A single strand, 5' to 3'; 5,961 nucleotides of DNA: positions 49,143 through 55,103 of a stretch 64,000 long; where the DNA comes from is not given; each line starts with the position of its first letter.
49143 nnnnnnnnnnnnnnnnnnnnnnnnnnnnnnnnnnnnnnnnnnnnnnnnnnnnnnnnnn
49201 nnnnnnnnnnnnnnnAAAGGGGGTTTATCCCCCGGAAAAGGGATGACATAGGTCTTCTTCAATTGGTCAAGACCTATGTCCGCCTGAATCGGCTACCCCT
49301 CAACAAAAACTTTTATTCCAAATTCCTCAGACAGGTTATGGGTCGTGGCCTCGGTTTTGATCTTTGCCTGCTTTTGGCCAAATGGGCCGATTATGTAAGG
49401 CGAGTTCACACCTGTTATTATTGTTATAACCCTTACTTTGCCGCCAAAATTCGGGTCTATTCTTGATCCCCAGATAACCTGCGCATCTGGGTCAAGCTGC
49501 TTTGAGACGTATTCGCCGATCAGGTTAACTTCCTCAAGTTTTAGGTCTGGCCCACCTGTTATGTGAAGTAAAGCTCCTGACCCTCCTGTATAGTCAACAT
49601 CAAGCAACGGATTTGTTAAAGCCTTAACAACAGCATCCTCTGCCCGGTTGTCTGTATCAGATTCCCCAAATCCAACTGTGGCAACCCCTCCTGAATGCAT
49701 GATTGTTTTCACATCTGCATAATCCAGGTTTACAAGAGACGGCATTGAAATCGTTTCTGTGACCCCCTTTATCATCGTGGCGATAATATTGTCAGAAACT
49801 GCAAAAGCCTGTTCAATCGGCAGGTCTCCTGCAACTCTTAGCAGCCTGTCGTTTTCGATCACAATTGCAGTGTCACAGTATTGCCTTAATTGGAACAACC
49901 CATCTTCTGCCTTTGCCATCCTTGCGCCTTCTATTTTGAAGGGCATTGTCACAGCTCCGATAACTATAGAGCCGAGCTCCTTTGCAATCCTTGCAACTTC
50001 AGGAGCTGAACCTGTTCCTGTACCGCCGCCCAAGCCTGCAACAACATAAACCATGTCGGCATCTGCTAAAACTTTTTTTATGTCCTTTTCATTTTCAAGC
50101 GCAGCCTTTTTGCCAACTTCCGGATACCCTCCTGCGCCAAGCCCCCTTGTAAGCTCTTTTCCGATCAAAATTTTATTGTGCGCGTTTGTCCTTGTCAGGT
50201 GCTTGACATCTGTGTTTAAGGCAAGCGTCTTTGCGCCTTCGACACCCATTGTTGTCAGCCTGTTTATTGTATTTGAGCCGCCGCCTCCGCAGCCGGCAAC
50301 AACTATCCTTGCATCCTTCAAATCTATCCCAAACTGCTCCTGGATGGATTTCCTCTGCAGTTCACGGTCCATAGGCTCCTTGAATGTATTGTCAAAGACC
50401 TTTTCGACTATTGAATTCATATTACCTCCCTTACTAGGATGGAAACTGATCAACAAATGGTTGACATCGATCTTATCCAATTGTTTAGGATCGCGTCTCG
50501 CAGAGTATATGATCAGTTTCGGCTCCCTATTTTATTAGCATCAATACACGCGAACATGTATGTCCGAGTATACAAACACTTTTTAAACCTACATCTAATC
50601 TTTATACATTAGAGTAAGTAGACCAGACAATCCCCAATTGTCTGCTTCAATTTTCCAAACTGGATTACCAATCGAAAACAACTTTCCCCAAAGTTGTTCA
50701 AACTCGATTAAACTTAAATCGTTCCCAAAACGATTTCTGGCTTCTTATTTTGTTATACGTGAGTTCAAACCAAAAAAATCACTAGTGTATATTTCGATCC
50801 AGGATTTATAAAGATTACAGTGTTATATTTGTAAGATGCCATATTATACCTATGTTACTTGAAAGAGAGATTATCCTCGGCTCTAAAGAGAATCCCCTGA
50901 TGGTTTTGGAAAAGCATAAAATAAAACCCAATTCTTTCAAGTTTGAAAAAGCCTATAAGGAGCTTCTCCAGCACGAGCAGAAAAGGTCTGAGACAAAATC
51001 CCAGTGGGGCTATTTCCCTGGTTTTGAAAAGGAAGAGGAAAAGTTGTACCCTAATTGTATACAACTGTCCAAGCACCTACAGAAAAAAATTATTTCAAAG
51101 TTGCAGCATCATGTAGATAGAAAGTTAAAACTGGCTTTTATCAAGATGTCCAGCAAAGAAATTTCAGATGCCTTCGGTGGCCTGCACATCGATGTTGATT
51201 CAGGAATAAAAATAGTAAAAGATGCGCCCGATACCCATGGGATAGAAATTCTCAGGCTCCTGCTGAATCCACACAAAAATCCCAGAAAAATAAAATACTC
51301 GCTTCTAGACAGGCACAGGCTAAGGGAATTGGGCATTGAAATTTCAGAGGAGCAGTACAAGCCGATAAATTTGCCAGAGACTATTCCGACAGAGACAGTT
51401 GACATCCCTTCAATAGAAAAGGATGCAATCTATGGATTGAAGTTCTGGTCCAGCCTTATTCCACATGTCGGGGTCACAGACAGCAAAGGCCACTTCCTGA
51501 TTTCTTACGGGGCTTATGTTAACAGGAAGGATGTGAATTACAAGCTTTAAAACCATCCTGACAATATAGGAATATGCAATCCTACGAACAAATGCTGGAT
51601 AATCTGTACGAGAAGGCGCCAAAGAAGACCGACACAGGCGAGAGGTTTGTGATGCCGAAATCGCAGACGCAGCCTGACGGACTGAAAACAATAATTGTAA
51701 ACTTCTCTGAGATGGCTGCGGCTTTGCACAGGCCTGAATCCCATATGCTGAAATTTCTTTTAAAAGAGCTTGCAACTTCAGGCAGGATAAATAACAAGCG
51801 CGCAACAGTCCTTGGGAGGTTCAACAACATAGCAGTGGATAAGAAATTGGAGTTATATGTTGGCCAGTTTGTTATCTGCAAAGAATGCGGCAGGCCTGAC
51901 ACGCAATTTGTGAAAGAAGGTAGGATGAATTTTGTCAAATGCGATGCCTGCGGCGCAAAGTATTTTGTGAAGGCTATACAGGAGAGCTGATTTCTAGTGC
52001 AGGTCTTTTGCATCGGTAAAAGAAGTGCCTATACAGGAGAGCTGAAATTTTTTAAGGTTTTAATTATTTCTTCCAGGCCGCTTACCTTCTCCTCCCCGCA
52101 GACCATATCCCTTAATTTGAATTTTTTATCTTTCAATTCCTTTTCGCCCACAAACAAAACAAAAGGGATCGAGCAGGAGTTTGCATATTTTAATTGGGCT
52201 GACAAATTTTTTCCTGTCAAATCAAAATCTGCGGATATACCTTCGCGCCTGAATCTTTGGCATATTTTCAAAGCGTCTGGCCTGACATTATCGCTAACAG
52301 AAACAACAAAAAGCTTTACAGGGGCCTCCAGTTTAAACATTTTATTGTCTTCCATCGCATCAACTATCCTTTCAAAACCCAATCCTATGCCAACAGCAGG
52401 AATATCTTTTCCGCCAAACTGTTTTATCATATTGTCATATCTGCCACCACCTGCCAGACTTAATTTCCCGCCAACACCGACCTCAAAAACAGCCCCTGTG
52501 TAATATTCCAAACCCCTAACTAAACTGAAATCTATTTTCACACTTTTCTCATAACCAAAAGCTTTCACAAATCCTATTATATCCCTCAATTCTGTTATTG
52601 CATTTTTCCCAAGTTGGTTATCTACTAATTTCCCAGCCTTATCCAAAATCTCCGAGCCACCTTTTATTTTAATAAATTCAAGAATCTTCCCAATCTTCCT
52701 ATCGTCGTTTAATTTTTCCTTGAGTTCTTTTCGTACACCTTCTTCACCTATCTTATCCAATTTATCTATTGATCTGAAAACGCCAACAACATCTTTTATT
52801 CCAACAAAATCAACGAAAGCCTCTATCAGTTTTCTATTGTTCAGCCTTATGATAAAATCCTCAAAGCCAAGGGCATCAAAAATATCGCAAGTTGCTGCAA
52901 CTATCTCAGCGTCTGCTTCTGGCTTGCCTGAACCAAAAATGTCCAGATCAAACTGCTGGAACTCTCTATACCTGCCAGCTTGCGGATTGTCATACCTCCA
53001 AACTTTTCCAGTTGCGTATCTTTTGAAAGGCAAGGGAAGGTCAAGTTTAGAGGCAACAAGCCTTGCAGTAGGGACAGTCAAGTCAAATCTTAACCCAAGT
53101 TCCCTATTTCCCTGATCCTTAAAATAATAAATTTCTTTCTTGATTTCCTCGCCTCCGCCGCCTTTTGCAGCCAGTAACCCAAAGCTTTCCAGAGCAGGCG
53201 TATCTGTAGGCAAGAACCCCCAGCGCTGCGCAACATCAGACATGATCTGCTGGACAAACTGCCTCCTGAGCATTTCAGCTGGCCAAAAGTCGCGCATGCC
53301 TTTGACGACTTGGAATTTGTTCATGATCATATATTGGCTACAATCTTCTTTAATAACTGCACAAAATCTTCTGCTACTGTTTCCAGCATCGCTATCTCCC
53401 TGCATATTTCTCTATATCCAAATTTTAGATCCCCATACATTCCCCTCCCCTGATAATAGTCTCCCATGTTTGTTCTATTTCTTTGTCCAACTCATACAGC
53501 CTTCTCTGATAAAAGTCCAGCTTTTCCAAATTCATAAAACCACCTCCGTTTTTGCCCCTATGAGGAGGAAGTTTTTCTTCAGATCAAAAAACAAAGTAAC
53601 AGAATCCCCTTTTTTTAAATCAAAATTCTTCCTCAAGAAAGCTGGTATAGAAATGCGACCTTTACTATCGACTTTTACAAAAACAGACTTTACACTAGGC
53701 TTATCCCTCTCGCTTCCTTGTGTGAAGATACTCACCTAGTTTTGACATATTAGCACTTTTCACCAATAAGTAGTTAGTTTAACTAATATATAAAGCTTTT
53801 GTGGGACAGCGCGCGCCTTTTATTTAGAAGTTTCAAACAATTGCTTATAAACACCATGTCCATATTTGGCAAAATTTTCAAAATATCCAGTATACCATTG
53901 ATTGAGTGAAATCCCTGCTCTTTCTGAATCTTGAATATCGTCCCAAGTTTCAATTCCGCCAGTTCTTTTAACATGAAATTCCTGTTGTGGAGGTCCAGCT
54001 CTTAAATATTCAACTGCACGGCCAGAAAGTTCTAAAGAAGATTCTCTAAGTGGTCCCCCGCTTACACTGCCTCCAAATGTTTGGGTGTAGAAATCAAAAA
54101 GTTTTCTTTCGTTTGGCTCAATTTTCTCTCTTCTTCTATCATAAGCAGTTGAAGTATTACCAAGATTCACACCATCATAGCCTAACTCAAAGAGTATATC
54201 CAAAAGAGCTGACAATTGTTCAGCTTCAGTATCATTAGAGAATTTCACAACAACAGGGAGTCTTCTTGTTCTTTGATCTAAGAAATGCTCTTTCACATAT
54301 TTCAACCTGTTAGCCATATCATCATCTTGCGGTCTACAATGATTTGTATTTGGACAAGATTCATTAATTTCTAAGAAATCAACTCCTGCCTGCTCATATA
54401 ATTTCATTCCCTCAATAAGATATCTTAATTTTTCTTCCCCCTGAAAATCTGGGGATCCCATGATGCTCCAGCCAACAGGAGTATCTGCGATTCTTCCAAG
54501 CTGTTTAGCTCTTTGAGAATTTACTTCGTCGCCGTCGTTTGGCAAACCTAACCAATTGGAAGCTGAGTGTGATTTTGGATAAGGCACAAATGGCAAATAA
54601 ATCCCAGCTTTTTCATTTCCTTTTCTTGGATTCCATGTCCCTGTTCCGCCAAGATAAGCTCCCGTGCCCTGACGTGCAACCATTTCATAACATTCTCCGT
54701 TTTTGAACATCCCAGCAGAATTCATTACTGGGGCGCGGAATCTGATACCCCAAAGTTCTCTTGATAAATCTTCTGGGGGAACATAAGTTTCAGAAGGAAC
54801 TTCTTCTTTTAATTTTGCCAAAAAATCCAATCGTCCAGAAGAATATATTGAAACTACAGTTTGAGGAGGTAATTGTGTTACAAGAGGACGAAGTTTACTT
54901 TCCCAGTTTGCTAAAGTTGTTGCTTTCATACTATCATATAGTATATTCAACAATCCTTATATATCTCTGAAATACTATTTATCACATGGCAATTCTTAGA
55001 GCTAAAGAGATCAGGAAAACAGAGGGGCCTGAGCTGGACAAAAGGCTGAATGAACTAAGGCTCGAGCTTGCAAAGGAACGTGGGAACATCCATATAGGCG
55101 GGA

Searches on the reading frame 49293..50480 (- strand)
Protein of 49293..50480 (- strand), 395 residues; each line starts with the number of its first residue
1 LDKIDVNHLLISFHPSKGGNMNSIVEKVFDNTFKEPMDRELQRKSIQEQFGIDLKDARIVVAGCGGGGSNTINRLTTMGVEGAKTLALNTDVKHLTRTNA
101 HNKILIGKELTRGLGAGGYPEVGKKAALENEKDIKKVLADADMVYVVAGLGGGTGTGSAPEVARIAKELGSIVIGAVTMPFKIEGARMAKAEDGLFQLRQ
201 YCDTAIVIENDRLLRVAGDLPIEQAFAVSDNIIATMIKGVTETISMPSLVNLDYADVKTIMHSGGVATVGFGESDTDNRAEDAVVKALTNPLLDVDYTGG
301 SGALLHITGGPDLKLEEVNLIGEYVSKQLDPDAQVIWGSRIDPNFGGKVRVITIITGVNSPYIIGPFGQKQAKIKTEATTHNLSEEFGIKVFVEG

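Call 73: search_protein_families(library=pfam, proteins=[window:49293-50480:-], max_evalue=0.00001)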
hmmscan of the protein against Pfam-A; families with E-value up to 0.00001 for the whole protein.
window:49293-50480:- (395 aa): 2 families
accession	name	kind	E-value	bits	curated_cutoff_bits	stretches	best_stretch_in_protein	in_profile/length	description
PF00091.31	Tubulin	-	5.7e-43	147.9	33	1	58-217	1-189/190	Tubulin/FtsZ family, GTPase domain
PF12327.13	FtsZ_C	-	1.8e-32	111.9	27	1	265-358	1-94/95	FtsZ family, C-terminal domain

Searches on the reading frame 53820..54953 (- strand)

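Call 73: search_protein_families(library=pfam, proteins=[window:53820-54953:-], max_evalue=0.00001)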
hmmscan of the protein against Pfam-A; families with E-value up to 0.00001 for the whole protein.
window:53820-54953:- (377 aa): 1 family
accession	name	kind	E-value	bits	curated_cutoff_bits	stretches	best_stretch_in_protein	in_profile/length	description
PF01180.27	DHO_dh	-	1.6e-27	96.9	27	1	63-361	2-277/291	Dihydroorotate dehydrogenase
